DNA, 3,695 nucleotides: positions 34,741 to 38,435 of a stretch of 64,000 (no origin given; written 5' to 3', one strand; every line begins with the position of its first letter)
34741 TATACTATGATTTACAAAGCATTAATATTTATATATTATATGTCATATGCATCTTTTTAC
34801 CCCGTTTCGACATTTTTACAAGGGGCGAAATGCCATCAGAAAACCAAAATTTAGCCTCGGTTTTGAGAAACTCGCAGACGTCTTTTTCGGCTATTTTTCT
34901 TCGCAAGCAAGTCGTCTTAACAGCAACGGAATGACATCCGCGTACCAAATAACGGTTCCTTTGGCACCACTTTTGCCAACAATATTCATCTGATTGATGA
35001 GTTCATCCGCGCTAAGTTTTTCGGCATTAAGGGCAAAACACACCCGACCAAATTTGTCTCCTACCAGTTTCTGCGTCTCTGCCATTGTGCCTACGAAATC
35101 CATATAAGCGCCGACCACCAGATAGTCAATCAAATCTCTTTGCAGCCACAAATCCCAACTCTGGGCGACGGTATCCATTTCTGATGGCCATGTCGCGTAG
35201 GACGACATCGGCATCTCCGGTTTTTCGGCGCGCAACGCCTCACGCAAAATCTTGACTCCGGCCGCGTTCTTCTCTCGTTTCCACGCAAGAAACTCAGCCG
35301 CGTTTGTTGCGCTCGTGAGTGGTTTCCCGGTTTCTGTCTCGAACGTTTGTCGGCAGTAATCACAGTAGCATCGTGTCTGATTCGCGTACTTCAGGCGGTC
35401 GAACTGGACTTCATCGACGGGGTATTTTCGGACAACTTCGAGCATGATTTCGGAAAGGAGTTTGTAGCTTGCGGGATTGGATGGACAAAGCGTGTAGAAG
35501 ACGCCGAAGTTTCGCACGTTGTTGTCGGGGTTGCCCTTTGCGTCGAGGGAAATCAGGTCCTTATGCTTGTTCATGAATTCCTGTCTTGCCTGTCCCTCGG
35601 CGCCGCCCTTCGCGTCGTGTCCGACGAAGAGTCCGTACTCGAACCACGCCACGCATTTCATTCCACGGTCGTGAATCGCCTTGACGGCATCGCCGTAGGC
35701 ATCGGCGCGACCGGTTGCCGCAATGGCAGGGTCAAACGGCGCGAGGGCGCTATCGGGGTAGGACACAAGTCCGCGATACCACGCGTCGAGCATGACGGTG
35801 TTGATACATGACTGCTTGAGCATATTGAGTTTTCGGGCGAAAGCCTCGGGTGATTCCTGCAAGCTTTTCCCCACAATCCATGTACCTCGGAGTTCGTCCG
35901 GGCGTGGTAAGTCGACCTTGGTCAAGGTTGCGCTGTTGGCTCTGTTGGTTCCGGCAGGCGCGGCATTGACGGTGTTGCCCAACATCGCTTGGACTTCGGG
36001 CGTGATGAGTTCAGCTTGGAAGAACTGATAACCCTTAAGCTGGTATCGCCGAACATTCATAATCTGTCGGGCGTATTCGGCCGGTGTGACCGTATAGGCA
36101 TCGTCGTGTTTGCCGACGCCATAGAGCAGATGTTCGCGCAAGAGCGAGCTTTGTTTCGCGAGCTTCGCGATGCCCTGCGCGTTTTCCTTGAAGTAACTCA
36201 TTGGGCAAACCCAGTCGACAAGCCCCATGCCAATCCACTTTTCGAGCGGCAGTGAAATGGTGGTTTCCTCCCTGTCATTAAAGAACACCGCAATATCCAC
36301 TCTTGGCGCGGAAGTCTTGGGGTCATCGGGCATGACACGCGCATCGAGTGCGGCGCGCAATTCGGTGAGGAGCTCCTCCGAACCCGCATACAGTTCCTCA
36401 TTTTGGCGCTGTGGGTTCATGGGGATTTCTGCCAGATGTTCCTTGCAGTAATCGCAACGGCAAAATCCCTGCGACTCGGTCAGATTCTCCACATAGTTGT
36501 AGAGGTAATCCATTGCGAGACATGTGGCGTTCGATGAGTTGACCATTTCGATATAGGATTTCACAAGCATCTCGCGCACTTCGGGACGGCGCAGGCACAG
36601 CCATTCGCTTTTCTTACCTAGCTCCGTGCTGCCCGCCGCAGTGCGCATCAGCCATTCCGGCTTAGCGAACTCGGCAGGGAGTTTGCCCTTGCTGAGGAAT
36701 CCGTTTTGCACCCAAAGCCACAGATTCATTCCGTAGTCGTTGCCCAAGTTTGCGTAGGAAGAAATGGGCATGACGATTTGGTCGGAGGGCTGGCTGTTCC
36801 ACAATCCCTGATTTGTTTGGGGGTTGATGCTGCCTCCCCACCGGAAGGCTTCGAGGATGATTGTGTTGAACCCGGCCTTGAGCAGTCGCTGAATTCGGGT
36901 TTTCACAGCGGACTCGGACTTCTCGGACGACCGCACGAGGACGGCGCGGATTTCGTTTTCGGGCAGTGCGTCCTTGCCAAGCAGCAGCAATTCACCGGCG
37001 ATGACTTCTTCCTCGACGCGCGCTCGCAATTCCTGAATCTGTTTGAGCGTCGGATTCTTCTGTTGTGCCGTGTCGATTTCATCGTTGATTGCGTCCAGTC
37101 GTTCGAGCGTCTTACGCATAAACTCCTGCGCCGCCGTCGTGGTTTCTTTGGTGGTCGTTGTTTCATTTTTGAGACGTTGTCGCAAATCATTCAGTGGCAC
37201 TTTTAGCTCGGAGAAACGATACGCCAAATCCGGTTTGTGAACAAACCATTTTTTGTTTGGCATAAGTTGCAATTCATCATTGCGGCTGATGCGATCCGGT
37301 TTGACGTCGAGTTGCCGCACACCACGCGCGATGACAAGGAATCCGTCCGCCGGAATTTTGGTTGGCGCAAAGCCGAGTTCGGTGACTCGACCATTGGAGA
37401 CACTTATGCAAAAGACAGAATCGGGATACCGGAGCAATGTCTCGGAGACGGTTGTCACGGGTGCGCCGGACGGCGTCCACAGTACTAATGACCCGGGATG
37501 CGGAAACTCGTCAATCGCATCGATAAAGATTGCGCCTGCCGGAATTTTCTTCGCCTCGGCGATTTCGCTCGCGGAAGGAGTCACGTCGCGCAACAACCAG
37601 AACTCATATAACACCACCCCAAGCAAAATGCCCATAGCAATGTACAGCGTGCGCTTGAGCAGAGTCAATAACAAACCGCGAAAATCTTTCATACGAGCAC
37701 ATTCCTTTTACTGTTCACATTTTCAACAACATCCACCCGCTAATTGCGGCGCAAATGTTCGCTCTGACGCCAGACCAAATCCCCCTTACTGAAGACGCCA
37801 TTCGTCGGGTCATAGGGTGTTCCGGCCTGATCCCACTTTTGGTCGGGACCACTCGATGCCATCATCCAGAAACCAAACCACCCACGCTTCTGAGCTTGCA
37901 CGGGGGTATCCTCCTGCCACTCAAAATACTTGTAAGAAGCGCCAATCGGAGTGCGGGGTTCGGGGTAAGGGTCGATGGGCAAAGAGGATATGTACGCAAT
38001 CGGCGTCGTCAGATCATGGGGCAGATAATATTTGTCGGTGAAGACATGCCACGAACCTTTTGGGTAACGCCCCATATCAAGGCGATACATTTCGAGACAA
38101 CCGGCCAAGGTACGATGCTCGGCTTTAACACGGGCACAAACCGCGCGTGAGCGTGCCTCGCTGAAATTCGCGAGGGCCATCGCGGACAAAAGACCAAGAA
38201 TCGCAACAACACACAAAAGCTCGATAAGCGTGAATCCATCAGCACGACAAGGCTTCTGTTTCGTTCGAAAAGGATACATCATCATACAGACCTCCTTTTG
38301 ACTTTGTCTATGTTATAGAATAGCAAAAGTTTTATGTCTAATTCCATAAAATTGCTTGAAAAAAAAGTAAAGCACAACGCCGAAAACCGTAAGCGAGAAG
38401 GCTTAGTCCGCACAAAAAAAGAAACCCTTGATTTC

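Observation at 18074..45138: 27-kb co-directional surface-glycan locus: CAP protein, two GHL10-CBM proteins, FAD oxidoreductase, pseudopilin, membrane-anchored double TIM-barrel, giant protein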

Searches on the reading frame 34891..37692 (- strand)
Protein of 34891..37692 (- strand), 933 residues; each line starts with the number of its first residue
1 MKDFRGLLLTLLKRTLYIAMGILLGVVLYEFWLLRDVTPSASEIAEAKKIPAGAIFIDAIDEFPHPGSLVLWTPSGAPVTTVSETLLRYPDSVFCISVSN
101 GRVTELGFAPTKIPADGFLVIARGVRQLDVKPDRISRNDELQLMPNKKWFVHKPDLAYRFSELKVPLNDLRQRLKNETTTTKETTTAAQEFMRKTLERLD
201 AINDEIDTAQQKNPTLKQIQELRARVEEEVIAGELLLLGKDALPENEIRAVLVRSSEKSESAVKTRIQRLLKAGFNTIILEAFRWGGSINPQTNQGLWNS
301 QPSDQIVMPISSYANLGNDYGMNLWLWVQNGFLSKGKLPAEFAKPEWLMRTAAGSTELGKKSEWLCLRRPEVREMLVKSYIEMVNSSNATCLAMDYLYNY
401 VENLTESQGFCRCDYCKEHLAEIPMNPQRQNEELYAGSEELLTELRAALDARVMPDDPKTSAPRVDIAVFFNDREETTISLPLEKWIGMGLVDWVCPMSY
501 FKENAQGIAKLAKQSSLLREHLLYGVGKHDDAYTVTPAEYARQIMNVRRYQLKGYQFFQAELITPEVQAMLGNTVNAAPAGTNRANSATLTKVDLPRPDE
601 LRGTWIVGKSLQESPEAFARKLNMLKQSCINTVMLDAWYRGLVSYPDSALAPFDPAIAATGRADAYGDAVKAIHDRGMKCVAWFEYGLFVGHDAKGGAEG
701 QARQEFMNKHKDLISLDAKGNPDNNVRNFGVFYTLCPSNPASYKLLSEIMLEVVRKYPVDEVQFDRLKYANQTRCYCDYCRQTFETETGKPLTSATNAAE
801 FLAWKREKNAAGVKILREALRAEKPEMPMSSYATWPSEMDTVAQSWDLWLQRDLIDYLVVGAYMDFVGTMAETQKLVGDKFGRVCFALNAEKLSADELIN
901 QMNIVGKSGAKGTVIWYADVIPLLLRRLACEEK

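Call 5: search_protein_families(library=pfam, proteins=[window:34891-37692:-], max_evalue=0.01)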
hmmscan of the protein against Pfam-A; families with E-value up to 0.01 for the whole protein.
window:34891-37692:- (933 aa): 4 families
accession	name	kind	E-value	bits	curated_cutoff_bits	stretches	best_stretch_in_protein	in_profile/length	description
PF02638.21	GHL10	-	1e-28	100.8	27.9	1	600-873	1-271/311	Glycosyl hydrolase-like 10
PF14871.12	GHL6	-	7.2e-05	23.4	35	0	624-763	8-129/132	Hypothetical glycosyl hydrolase 6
PF07996.16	T4SS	-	0.0036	18.2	24.7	1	172-229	114-167/197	Type IV secretion system proteins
PF19773.5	DUF6259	-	0.0065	16.1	28.7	0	600-776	48-211/300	Domain of unknown function (DUF6259)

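Call 44: find_homologous_proteins(query=window:34891-37692:-, max_evalue=1e-8)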
Query window:34891-37692:- (933 aa): 2 proteins with E <= 1e-8 among 8000 candidates.
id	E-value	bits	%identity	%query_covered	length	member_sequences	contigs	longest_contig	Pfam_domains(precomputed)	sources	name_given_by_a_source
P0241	0.0e+0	2150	100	100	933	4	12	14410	PF02638.22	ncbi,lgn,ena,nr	ncbi:MAG: family 10 glycosylhydrolase [Candidatus Sumerlaeales bacterium]|nr:family 10 glycosylhydro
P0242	6.7e-255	866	44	95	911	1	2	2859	PF02638.22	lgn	-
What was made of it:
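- Tried and rejected: Its only full-length relative sits on a 2.9-kb contig (call 44), so synteny of pseudopilin, 933-aa protein and giant gene could not be tested outside the species.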

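Call 62: find_related_loci(query=window:34891-37692:-, collection=metagenome_contigs, flank=10000)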
Query window:34891-37692:- (933 aa) in metagenome_contigs; peptide patterns used: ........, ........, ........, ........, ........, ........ (x = any residue, [..] = any of these).
82 stretches matched a pattern, but none encodes a relative of the query by tblastn (E <= 1e-3).

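Call 65: find_related_loci(query=A3, collection=metagenome_contigs, flank=10000)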
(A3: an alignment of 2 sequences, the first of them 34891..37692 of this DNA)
Query A3 (933 aa) in metagenome_contigs; peptide patterns used: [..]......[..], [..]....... (x = any residue, [..] = any of these).
87 stretches matched a pattern, but none encodes a relative of the query by tblastn (E <= 1e-3).
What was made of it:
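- Tried and rejected: Two metagenome scans for the 933-aa protein found nothing (calls 62, 65).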

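Call 88: search_protein_families(library=ncbifam, proteins=[window:34891-37692:-], max_evalue=0.001)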
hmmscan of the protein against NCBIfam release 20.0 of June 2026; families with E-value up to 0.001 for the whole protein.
window:34891-37692:- (933 aa): 0 families

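Call 106: find_encoding_contigs(protein=P0241, flank=10000, max_places=6)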
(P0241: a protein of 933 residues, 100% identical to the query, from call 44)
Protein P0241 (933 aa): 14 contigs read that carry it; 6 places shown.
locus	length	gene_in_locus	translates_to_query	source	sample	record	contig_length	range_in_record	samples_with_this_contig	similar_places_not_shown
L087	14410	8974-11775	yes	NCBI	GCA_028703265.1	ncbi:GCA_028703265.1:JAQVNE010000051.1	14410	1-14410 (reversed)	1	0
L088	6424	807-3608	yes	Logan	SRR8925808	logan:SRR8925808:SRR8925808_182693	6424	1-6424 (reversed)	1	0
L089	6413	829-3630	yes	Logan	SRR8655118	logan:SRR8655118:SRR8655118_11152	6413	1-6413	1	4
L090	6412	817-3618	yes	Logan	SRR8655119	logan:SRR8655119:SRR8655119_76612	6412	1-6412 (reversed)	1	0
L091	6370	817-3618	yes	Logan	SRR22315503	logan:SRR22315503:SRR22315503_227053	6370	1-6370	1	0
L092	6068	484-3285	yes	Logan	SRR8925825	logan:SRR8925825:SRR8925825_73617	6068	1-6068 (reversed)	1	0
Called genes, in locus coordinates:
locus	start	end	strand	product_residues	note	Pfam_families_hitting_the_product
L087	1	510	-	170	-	PF02705:K_trans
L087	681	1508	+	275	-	PF00288:GHMP_kinases_N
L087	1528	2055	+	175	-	PF00188:CAP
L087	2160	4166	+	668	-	PF02638:GHL10, PF13620:CarboxypepD_reg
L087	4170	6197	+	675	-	PF02638:GHL10, PF13620:CarboxypepD_reg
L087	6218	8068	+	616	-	PF00890:FAD_binding_2 (weak), PF01134:GIDA (faint), PF07992:Pyr_redox_2 (weak), PF12831:FAD_oxidored, PF13450:NAD_binding_8 (weak)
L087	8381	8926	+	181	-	PF07963:N_methyl (weak)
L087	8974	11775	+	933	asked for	PF02638:GHL10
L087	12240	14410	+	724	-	?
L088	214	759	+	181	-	PF07963:N_methyl (weak)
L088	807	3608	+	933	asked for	PF02638:GHL10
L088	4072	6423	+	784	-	?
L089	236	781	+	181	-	PF07963:N_methyl (weak)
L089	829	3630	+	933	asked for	PF02638:GHL10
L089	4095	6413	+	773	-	?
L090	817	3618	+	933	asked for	PF02638:GHL10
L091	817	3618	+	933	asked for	PF02638:GHL10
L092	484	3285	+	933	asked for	PF02638:GHL10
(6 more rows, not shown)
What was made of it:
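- Tried and rejected: All 14 contigs that carry the protein are the same species and break inside the giant gene (call 106).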

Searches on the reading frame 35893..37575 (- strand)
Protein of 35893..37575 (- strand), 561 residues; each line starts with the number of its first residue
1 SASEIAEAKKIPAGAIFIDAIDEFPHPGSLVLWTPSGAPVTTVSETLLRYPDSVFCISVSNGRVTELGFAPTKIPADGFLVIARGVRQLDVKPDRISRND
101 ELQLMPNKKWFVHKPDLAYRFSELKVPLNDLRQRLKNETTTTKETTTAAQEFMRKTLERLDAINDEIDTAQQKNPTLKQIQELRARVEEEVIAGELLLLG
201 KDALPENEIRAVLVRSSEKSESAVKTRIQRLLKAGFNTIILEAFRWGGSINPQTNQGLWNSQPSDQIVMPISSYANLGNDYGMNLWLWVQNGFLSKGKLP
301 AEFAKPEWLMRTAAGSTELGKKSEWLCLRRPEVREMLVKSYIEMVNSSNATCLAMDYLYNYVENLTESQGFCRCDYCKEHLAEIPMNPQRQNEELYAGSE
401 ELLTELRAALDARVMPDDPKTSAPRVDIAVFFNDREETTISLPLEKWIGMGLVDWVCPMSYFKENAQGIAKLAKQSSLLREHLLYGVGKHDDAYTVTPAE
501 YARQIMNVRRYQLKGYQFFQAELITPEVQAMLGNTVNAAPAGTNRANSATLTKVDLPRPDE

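Call 78: search_protein_representatives(protein=window:35893-37575:-)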
Query: 561 residues. Proteins with E-value up to 0.001 (for the whole library): 146; up to 1e-10: 13; up to 1e-30: 3. The best 146 are listed.
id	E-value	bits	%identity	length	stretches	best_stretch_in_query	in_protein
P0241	0.0e+00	1273.9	89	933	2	1-561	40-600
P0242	6.6e-128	443.8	38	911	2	5-555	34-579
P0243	1.1e-39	152.7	32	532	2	206-520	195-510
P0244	1.6e-28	115.9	32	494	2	185-529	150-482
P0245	1.7e-15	72.9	26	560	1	56-531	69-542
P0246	9.5e-15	70.4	27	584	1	206-531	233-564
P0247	1.3e-14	69.9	26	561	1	207-470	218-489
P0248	1.8e-13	66.2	25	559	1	201-525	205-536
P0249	3.5e-13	65.2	30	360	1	204-381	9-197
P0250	2.4e-12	62.5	25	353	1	210-533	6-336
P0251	1.4e-11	60.0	26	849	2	60-476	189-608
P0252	4.2e-11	58.4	25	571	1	27-517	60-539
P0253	5.5e-11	58.0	25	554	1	159-532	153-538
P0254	2.5e-10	55.8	26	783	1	56-490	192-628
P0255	3.1e-10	55.5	23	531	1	55-531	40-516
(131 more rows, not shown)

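Call 80: search_protein_families(library=pfam, alignment_id=A4, max_evalue=0.001)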
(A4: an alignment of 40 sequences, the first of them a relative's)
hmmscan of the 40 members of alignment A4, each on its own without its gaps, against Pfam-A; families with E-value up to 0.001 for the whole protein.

A. member 1, P0243 (532 aa): 0 families

B. families by the number of members that match (of 40 scanned): 18 families
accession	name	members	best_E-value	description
PF02638.21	GHL10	39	1.7e-39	Glycosyl hydrolase-like 10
PF14871.12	GHL6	27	1.2e-12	Hypothetical glycosyl hydrolase 6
PF13200.12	DUF4015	26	1.3e-12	Putative glycosyl hydrolase domain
PF13199.12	Glyco_hydro_66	8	2.4e-06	Glycosyl hydrolase family 66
PF14883.12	GHL13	6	2.8e-06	Hypothetical glycosyl hydrolase family 13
PF02065.24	Melibiase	6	5.7e-06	Melibiase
PF01055.32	Glyco_hydro_31_2nd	5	1.8e-08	Glycosyl hydrolases family 31 TIM-barrel domain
PF02449.21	Glyco_hydro_42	4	2.8e-07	Beta-galactosidase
PF00704.34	Glyco_hydro_18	3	3.6e-05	Glycosyl hydrolases family 18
PF06452.16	CBM9_1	2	5.3e-11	Carbohydrate family 9 binding domain-like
PF18998.6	Flg_new_2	1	2.5e-21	Divergent InlB B-repeat domain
PF16403.11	Bact_surface_Ig-like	1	1.2e-06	Bacterial surface protein, Ig-like domain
PF19077.6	Big_13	1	4.1e-06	Bacterial Ig-like domain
PF19773.5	DUF6259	1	2.2e-05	Domain of unknown function (DUF6259)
PF13750.12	Big_3_3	1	0.00017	Bacterial Ig-like domain (group 3)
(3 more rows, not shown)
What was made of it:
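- Checked: Of 40 distant relatives of the N-terminal half, 39 are PF02638 proteins (calls 78, 80).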

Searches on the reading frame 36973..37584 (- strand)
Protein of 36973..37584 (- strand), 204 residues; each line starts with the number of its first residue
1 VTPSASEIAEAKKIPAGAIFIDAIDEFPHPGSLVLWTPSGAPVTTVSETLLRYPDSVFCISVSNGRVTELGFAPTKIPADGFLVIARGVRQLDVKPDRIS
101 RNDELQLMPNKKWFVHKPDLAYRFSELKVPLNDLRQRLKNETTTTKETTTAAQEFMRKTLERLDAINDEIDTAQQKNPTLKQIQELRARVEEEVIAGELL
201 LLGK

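Call 60: search_protein_families(library=pfam, proteins=[window:36973-37584:-], max_evalue=5)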
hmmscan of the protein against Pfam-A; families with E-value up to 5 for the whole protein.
seq(204 aa): 4 families
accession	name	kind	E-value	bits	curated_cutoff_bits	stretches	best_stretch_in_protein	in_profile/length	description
PF07996.16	T4SS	-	0.00061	20.6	24.7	1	136-193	114-167/197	Type IV secretion system proteins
PF22726.1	NCAB2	-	0.0055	17.6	27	1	123-174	18-65/80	NACHT C-terminal Alpha/Beta 2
PF04308.18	RNaseH_like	-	0.039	14.3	25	1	129-191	58-121/145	Ribonuclease H-like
PF05659.16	RPW8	-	0.22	11.6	30.4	1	128-192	10-74/139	Arabidopsis broad-spectrum mildew resistance protein RPW8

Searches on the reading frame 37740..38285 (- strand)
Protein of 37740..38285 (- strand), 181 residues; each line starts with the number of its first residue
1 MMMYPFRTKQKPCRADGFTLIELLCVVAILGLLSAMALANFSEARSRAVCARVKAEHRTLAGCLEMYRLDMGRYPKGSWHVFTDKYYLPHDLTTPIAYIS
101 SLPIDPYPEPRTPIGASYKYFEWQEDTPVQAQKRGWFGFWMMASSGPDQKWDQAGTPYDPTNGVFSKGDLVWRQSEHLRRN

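Call 5: search_protein_families(library=pfam, proteins=[window:37740-38285:-], max_evalue=0.01)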
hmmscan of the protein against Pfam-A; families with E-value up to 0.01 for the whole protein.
window:37740-38285:- (181 aa): 2 families
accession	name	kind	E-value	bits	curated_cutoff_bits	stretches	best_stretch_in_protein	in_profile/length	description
PF07963.17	N_methyl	-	2.4e-07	30.5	21.2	1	16-38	5-27/27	Prokaryotic N-terminal methylation motif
PF08334.16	T2SSG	-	0.0033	17.9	21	1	46-107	7-70/108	Type II secretion system (T2SS), protein G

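Call 88: search_protein_families(library=ncbifam, proteins=[window:37740-38285:-], max_evalue=0.001)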
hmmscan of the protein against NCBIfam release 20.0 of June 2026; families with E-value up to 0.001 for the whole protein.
window:37740-38285:- (181 aa): 6 families
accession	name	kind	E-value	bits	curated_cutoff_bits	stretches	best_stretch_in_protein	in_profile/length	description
TIGR01710.1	typeII_sec_gspG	equivalog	2.3e-13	50.3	88.85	1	17-109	2-97/134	type II secretion system major pseudopilin GspG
NF041775.1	typeIV_PilA_Myxo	equivalog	5.4e-08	33.1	400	1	13-60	8-55/214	type IV pilin protein PilA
TIGR02532.1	IV_pilin_GFxxxE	domain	9.9e-08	31.5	16.3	1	17-38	3-24/24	prepilin-type N-terminal cleavage/methylation domain-containing protein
TIGR01708.2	typeII_sec_gspH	equivalog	1.3e-06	28.6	80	1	16-47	2-33/169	type II secretion system minor pseudopilin GspH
NF040999.1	pilin_ComGC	equivalog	0.00033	20.8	75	1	16-76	2-62/84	competence type IV pilus major pilin ComGC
NF007862.0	PRK10574.1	equivalog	0.00036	20.7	138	1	15-43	4-32/145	prepilin peptidase-dependent pilin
